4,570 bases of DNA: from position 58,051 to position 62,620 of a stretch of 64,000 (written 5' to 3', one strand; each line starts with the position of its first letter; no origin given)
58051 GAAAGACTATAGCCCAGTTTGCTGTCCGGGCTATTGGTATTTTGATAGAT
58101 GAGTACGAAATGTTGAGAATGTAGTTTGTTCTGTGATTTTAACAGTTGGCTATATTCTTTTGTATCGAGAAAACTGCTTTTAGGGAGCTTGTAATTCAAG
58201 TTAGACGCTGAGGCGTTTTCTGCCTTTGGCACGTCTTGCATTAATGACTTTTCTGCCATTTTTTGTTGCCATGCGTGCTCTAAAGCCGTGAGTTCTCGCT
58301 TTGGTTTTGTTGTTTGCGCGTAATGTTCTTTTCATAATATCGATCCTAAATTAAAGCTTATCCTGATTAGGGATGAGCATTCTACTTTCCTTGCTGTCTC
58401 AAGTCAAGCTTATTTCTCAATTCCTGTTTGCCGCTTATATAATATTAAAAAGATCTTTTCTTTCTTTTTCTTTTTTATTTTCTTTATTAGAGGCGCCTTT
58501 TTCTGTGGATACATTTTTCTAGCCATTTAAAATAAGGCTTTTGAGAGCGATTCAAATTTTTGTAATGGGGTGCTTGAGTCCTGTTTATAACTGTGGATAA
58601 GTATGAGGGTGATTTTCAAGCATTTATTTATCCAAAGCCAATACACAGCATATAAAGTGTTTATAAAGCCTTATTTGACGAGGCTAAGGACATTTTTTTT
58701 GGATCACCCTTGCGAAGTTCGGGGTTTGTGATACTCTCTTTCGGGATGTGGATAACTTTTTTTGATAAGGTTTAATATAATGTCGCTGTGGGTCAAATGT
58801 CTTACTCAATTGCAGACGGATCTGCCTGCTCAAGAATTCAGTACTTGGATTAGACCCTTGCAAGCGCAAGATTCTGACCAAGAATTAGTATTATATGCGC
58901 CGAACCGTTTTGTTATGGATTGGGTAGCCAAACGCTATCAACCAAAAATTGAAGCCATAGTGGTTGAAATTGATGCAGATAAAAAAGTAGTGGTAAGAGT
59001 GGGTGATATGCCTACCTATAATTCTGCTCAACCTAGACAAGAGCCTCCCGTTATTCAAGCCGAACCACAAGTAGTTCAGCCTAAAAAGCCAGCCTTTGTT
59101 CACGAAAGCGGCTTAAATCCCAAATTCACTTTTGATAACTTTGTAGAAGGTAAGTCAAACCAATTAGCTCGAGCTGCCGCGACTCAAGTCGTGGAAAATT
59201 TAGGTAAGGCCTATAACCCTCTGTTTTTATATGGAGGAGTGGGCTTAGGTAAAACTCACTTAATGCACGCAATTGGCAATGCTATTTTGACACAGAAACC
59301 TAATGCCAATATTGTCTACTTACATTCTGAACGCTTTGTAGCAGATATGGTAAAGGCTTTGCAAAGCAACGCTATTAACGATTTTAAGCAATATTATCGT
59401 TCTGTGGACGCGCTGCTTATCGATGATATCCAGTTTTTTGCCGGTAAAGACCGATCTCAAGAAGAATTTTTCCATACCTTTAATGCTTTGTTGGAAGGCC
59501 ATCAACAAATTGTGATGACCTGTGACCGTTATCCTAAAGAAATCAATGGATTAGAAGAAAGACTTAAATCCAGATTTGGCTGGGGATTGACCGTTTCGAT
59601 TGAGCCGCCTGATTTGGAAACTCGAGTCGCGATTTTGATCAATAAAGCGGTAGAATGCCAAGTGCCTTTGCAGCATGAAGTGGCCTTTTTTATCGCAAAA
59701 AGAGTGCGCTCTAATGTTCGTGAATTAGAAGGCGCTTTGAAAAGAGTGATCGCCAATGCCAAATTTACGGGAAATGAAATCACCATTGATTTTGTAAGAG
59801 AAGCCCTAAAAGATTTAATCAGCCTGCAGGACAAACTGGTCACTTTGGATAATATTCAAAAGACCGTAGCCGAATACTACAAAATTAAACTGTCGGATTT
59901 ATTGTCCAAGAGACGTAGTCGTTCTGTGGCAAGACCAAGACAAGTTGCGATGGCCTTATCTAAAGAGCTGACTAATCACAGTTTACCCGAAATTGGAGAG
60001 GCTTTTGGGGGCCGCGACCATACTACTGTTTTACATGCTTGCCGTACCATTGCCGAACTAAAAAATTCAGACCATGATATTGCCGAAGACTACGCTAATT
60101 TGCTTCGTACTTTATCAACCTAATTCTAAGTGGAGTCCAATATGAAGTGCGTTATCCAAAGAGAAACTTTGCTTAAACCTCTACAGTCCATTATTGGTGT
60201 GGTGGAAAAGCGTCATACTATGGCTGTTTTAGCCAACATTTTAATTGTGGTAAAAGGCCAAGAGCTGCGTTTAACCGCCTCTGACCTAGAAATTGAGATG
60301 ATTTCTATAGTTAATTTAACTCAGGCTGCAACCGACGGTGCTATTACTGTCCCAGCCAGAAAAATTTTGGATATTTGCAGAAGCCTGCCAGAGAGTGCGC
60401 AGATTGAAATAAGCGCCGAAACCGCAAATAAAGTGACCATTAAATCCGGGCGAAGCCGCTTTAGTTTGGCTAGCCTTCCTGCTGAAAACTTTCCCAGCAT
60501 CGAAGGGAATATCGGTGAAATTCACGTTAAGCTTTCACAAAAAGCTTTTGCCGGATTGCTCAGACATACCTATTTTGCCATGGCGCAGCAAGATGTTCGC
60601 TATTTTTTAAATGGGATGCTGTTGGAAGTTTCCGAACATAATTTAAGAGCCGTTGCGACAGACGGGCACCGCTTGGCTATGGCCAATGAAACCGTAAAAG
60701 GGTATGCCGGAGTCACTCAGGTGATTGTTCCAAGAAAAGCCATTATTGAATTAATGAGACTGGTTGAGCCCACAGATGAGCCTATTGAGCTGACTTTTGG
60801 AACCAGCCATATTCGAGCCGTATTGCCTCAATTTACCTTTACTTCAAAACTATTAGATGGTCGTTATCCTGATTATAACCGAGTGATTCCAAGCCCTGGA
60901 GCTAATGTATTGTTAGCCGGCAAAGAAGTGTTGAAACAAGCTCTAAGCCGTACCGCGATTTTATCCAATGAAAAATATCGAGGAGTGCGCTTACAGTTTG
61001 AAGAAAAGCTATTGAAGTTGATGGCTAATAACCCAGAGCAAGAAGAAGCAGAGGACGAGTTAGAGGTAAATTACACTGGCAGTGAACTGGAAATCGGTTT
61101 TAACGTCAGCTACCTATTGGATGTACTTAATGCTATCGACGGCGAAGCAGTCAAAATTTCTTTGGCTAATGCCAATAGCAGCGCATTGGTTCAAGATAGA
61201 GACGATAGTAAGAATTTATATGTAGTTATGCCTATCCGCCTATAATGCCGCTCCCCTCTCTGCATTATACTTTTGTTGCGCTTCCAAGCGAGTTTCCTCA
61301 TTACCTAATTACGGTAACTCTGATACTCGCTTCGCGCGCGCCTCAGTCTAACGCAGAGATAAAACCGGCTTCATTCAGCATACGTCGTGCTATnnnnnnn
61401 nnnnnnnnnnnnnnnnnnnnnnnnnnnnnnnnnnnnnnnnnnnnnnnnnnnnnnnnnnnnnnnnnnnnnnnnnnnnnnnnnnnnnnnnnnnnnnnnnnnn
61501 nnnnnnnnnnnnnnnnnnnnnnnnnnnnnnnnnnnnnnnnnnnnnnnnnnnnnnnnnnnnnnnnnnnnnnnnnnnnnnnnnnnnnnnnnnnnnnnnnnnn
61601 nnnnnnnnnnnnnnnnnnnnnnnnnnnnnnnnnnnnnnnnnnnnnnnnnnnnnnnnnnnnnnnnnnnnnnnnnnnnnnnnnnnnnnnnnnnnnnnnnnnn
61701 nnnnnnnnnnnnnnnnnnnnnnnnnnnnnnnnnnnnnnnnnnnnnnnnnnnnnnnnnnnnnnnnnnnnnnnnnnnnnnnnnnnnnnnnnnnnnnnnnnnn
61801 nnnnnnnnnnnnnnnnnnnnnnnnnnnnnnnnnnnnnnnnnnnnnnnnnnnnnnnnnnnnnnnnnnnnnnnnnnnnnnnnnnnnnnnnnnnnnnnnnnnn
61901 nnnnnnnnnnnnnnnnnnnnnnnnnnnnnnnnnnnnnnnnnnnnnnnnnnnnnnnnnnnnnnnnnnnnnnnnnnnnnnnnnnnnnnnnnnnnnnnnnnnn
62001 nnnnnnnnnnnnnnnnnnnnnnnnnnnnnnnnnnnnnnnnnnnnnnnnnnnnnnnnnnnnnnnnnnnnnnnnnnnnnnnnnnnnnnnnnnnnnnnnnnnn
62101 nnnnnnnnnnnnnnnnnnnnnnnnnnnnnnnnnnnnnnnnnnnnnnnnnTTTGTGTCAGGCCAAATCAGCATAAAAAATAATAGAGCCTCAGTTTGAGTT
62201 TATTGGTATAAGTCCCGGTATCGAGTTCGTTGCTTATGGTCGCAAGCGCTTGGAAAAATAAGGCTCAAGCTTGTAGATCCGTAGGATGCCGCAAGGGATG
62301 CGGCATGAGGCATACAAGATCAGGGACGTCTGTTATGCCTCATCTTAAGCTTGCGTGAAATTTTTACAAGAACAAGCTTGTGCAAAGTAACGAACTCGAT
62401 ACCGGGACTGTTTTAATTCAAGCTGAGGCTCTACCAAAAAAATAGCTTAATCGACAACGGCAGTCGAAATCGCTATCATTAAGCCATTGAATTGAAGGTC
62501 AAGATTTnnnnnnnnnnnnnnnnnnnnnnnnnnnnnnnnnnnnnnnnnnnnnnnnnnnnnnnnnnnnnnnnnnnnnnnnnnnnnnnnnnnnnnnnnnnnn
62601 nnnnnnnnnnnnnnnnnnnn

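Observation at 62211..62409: R1: a ~150-200 bp nested-palindrome element family whose hairpin stems covary between copies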

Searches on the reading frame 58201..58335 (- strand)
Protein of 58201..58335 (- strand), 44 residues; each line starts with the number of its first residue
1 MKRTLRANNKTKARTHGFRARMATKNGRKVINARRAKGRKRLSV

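Call 31: find_encoding_contigs(protein=window:58201-58335:-, flank=10000, max_places=10)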
Protein window:58201-58335:- (44 aa): 3 contigs read that carry it; 2 places shown.
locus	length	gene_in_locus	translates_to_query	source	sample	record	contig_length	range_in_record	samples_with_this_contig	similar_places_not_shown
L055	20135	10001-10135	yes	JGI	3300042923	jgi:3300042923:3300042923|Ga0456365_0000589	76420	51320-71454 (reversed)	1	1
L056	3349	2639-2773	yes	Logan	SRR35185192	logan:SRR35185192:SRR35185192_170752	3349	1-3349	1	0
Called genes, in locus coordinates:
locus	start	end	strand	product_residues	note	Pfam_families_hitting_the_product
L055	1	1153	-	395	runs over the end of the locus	PF00155:Aminotran_1_2, PF00266:Aminotran_5 (weak), PF01212:Beta_elim_lyase (weak), PF01053:Cys_Met_Meta_PP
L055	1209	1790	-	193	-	PF13561:adh_short_C2, PF00106:adh_short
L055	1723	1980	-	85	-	PF00106:adh_short, PF08659:KR (weak), PF13561:adh_short_C2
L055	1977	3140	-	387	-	PF07219:HemY_N, PF00515:TPR_1 (faint), PF13424:TPR_12 (faint), PF13428:TPR_14 (faint), PF07719:TPR_2 (faint), PF13432:TPR_16 (faint), PF14559:TPR_19 (faint), PF13181:TPR_8 (faint), +1 more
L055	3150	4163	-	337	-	-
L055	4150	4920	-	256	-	PF02602:HEM4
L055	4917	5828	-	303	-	PF01379:Porphobil_deam, PF03900:Porphobil_deamC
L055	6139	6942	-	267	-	PF03099:BPL_LplA_LipB, PF02237:BPL_C (weak)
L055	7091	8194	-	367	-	PF00712:DNA_pol3_beta, PF02767:DNA_pol3_beta_2, PF02768:DNA_pol3_beta_3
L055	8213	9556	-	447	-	PF11638:DnaA_N, PF00308:Bac_DnaA, PF01695:IstB_IS21 (faint), PF00004:AAA (weak), PF08299:Bac_DnaA_C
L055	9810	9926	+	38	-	-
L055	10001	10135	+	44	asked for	PF00468:Ribosomal_L34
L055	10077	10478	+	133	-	PF00825:Ribonuclease_P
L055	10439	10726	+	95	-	PF01809:YidD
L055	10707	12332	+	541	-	PF14849:YidC_periplas, PF02096:60KD_IMP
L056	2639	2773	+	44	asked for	PF00468:Ribosomal_L34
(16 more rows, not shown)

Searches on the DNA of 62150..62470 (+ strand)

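Call 10: search_rna_families(source=window, start=62150, end=62470, threshold=evalue, max_evalue=10, show_alignments=2)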
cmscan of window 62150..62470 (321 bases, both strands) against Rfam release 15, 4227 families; matches with E-value up to 10: 1.
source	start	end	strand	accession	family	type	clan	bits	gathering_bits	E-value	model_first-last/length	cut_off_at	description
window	62360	62389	+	RF03731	mir-7371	Gene; miRNA;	-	15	62.6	8.3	1-59/59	no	mir-7371 microRNA precursor family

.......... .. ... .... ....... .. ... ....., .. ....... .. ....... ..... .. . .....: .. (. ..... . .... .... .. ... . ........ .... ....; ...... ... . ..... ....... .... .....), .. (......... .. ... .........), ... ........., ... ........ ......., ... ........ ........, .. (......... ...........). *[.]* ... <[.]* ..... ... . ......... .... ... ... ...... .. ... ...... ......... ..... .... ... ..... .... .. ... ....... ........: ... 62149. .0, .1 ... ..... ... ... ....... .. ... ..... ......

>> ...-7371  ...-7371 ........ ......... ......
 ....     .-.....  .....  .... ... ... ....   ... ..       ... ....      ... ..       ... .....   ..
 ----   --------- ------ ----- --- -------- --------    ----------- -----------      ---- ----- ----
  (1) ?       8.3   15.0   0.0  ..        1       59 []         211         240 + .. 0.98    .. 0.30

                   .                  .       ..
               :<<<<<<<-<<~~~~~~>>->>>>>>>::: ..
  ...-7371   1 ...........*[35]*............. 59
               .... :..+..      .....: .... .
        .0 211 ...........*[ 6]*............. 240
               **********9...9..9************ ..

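Call 73: search_dna_similar(query=window:62183-62448:+, collection=plasmids, mode=distant, max_evalue=0.01, max_rows=10)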
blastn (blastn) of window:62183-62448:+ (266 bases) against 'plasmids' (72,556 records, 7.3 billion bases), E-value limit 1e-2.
No match.

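Call 74: search_dna_similar(query=window:62183-62448:+, collection=phages, mode=distant, max_evalue=0.01, max_rows=10)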
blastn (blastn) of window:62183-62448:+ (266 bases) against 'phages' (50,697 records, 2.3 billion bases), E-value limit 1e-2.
No match.

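Call 97: search_dna_similar(query=window:62229-62393:+, collection=ecoli_genomes, mode=distant, max_evalue=0.01, max_rows=5)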
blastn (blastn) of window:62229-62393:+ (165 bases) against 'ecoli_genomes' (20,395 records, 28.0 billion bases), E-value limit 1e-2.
No match.
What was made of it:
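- On ERIC/IRU: blastn against 5,426 E. coli genomes gave no match (call 97).
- Closest known: ERIC/IRU of enterobacteria, Correia. Different: There is no sequence similarity to E. coli genomes, which carry ERIC (call 97).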
